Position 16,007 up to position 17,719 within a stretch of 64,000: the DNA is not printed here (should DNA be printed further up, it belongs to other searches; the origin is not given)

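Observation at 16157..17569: Tandem-duplicated DnaC/DnaI-type helicase-loader ATPase with Zn ribbon; first module has degenerate Walker B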

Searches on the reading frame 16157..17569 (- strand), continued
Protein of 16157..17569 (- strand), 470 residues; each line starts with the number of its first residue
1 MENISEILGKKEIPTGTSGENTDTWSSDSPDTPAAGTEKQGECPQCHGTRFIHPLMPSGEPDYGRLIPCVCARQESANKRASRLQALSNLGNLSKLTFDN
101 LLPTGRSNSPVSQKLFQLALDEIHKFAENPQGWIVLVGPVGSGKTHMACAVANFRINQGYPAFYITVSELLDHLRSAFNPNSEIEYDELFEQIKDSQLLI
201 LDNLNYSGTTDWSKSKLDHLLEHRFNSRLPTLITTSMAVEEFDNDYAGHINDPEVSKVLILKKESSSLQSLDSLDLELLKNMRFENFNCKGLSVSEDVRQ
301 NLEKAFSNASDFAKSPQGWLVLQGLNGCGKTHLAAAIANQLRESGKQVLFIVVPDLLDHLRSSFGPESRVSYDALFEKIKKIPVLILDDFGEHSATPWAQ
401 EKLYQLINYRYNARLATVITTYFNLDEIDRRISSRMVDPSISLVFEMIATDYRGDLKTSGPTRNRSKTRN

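Call 44: search_dna_similar(query=window:16157-17569:-, collection=phages, mode=protein, max_rows=15)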
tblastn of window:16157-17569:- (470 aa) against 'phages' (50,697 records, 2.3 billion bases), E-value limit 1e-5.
Records with a match: 716; places in all: 717; records where one place covers at least 80% of the query: 15.
Best place of each record, by identity: <60% 716.
By first word of the organism name: Streptococcus 264; Staphylococcus 185; Pseudomonas 29; Bacillus 28; Vibrio 22; Lactobacillus 22; Lactococcus 18; Bacteriophage 15; Clostridium 14; Klebsiella 12; and 34 more.
By host as written in the record: Streptococcus thermophilus 98; - 67; Staphylococcus aureus 66; Lactococcus lactis 14; Clostridium sporogenes ATCC-15579 12; Brevibacillus laterosporus 11; Listeria monocytogenes 9; Streptococcus thermophilus ST67009 9; and 282 more.
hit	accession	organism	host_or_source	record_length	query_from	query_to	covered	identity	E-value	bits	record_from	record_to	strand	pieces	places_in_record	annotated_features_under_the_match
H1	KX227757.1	Bacillus phage PfEFR-4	Bacillus cereus EFR-4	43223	2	456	88%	31.0%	8e-20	198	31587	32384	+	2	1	DNA replication protein (x2)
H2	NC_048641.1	Bacillus phage PfEFR-4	Bacillus cereus EFR-4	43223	2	456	88%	31.0%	8e-20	198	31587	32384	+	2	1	DnaC-like helicase loader | DnaD-like helicase loader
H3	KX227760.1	Bacillus phage PfEFR-5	Bacillus cereus EFR-5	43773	2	456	88%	31.0%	8e-20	198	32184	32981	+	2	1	DNA replication protein (x2)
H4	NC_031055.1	Bacillus phage PfEFR-5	Bacillus cereus EFR-5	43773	2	456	88%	31.0%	8e-20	198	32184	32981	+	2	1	DnaC-like helicase loader | DnaD-like helicase loader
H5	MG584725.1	Bacillus phage BVE2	Bacillus cereus N1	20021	2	456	88%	31.0%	6e-20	197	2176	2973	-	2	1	DNA replication protein | DnaD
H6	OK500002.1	Bacillus phage vB_BanS_Athena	Bacillus anthracis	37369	2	456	88%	31.0%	7e-20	197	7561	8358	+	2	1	istB-like ATP binding family protein | putative DnaD domain protein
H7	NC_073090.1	Bacillus phage vB_BanS_Athena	Bacillus anthracis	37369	2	456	88%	31.0%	7e-20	197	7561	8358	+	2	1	istB-like ATP binding family protein | putative DnaD domain protein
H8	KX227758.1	Bacillus phage PfNC7401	Bacillus cereus NC7401/2455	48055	3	456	85%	30.8%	5e-20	197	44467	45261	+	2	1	replication protein (x2)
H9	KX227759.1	Bacillus phage PfIS075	Bacillus cereus IS075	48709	3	456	85%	30.8%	5e-20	197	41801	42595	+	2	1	replication protein (x2)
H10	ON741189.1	Bacillus phage vB_BceS_LY4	Bacillus cereus 367-H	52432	3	456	85%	30.8%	5e-20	197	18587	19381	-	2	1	ATP-binding protein | DNA replication protein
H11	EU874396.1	Bacillus phage IEBH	Bacillus thuringiensis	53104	3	456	85%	30.8%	5e-20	197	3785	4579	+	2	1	DNA replication protein DnaC | DNA replication protein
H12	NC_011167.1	Bacillus phage IEBH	Bacillus thuringiensis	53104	3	456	85%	30.8%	5e-20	197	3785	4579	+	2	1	DnaC-like helicase loader | DnaD-like helicase loader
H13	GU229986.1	Bacillus phage 250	Bacillus cereus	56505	3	456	85%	30.8%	5e-20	197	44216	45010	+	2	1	DNA replication protein DnaC | DNA replication protein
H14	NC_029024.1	Bacillus phage 250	Bacillus cereus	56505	3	456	85%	30.8%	5e-20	197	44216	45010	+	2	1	DnaC-like helicase loader | DnaD-like helicase loader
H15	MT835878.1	Bacteriophage sp.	human fecal samples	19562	33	454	79%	29.0%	6e-11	136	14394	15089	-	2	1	record has no annotation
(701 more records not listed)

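Call 48: search_protein_families(library=phrogs, proteins=[window:16157-17569:-], max_evalue=0.00001)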
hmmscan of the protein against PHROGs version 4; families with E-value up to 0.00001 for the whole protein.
window:16157-17569:- (470 aa): 8 families
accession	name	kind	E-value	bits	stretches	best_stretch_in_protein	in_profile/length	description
phrog_50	-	DNA, RNA and nucleotide metabolism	1.5e-83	282.7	2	278-455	333-512/570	DnaC-like helicase loader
phrog_3277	-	DNA, RNA and nucleotide metabolism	4e-42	144.9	2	320-453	13-153/168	DnaC-like helicase loader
phrog_27475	-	unknown function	2.5e-16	60.3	2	133-249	444-557/599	-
phrog_26922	-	DNA, RNA and nucleotide metabolism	5e-16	60.1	1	380-436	10-66/92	DnaC-like helicase loader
phrog_168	-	DNA, RNA and nucleotide metabolism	4.1e-09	37.5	1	320-437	45-152/314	clamp loader of DNA polymerase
phrog_2630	-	unknown function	2.9e-06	27.8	0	301-360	16-74/326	-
phrog_4871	-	other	3.8e-06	26.6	0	128-156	493-521/764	ATP-dependent protease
phrog_296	-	integration and excision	6.7e-06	26.1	0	120-202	307-395/626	DNA transposition protein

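Call 64: predict_structure(alignment_id=A3)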
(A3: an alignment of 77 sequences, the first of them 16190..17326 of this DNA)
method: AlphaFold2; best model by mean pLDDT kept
length: 379 residues; sequences in the alignment: 77
mean_pLDDT: 80.1   pTM: 0.52
mean pLDDT of the five models: 80.1, 79.7, 79.6, 78.2, 78.0
residues with pLDDT >= 90: 118; 70-90: 171; 50-70: 74; < 50: 16
segments of 3 or more residues with pLDDT < 50: 1-3, 183-185, 286-288, 374-379
pLDDT, mean of each block of 10 residues (from residue 1): 57 81 69 84 93 86 90 90 86 65 63 89 74 81 91 78 63 82 52 67 82 84 95 95 91 94 85 79 53 76 91 73 91 95 86 90 90 47
secondary structure, 60 per line:
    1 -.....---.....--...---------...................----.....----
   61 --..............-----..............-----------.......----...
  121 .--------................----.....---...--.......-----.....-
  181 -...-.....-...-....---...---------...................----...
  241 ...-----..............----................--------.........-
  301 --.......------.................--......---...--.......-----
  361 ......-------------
elements in order: H2-6 H10-14 H29-47 E52-56 H63-76 E82-85 H86-95 H107-113 E118-121 H130-145 E150-154 H163-169 E175-179 H186-190 H196-199 H215-233 E238-243 H249-262 E267-271 H272-282 H291-299 E303-309 H316-332 E335-340 H349-355 E361-366

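Call 67: fold_search(model_id=the predicted structure, library=viral)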
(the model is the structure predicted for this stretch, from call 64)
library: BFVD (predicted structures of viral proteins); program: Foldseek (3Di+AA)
matches with E <= 10: 1656; with E <= 0.001: 218
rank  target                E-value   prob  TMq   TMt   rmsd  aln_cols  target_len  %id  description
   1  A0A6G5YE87            5.6e-13  1.00  0.43  0.65  15.1       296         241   21  (no name in the UniProt tables at hand)
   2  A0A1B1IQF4            3.8e-12  1.00  0.39  0.54   4.9       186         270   28  (no name in the UniProt tables at hand)
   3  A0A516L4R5            1.0e-10  1.00  0.38  0.55   5.2       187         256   24  (no name in the UniProt tables at hand)
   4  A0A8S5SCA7            1.6e-10  1.00  0.35  0.49   3.6       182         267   26  Replicative helicase [Siphoviridae sp. ctqBc4]
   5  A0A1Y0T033            1.9e-10  1.00  0.40  0.47  13.8       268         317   18  DNA replication protein [Pseudomonas phage Skulduggery]
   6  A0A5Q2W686            2.0e-10  1.00  0.36  0.50   3.5       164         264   30  (no name in the UniProt tables at hand)
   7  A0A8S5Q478            2.7e-10  1.00  0.43  0.67   4.0       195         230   20  Replicative helicase (Fragment) [Siphoviridae sp. ctLNL10]
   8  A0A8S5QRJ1            3.0e-10  1.00  0.42  0.51   4.4       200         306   22  Replicative helicase [Myoviridae sp. ctRTx89]
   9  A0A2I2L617            6.2e-10  1.00  0.35  0.29  12.7       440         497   14  ATPase AAA [Orpheovirus IHUMI-LCC2]
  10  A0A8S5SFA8            8.8e-10  1.00  0.39  0.50  11.5       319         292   18  Replicative helicase [Siphoviridae sp. ct3q24]
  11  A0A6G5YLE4            1.3e-09  1.00  0.36  0.45   4.6       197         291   18  (no name in the UniProt tables at hand)
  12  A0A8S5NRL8            2.9e-09  1.00  0.41  0.65   4.6       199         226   28  Replicative helicase [Myoviridae sp. cteaT5]
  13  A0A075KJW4            3.7e-09  1.00  0.41  0.56   3.7       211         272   21  Putative DnaC [Lactobacillus phage Ld17]
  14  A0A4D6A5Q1            6.8e-09  1.00  0.37  0.50   3.1       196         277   23  (no name in the UniProt tables at hand)
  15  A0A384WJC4            6.8e-09  1.00  0.37  0.50   5.3       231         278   22  (no name in the UniProt tables at hand)
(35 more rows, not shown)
